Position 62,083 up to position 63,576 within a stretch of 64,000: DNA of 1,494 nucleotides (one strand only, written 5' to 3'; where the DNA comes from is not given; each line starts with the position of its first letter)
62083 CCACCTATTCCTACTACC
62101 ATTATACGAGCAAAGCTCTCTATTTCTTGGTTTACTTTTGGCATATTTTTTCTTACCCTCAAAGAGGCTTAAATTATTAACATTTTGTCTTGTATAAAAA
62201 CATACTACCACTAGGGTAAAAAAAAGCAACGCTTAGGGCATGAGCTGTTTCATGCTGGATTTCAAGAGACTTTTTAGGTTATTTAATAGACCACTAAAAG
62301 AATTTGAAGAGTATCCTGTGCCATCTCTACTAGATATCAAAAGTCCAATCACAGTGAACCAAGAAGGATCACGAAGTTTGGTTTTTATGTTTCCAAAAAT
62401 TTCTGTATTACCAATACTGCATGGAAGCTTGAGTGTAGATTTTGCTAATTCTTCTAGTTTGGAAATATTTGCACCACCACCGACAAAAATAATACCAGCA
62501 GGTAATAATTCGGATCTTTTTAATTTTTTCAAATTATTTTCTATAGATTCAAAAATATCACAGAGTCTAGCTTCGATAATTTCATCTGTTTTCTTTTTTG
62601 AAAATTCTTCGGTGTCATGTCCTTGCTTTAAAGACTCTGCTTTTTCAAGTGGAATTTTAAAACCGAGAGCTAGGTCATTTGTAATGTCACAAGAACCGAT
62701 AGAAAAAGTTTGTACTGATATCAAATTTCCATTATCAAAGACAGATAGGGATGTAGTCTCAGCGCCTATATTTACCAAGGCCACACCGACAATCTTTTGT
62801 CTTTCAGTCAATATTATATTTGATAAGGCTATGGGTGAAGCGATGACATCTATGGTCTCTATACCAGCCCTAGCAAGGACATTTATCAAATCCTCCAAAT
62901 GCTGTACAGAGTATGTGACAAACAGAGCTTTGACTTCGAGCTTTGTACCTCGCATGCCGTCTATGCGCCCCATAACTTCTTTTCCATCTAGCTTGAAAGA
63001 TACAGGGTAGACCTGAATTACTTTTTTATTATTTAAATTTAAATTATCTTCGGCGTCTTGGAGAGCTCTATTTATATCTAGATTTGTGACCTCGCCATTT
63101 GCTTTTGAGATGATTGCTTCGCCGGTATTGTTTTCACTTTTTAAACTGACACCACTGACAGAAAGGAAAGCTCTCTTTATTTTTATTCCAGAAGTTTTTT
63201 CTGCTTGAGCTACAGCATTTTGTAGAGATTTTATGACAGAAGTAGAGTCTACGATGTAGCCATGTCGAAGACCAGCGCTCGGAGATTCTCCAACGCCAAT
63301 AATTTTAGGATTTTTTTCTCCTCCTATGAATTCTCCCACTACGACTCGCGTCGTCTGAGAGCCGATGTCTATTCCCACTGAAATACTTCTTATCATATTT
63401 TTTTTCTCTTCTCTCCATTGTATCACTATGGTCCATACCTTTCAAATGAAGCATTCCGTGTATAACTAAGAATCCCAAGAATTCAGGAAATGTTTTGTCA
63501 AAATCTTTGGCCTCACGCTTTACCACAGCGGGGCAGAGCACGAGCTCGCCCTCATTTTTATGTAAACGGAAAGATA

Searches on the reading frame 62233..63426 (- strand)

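Call 86: search_protein_families(library=pfam, proteins=[window:62233-63426:-], max_evalue=0.000001)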
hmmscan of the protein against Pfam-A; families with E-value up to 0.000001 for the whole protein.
window:62233-63426:- (397 aa): 3 families
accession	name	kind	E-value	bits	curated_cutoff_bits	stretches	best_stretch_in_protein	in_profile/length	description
PF14450.12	FtsA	-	6.1e-27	94.9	31.8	1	216-361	1-127/127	Cell division protein FtsA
PF02491.25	SHS2_FTSA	-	3.8e-12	46.8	25.4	1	93-171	2-79/79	SHS2 domain inserted in FTSA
PF11104.14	PilM_2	-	3.1e-11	43.2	27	1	51-341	29-307/340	Type IV pilus assembly protein PilM;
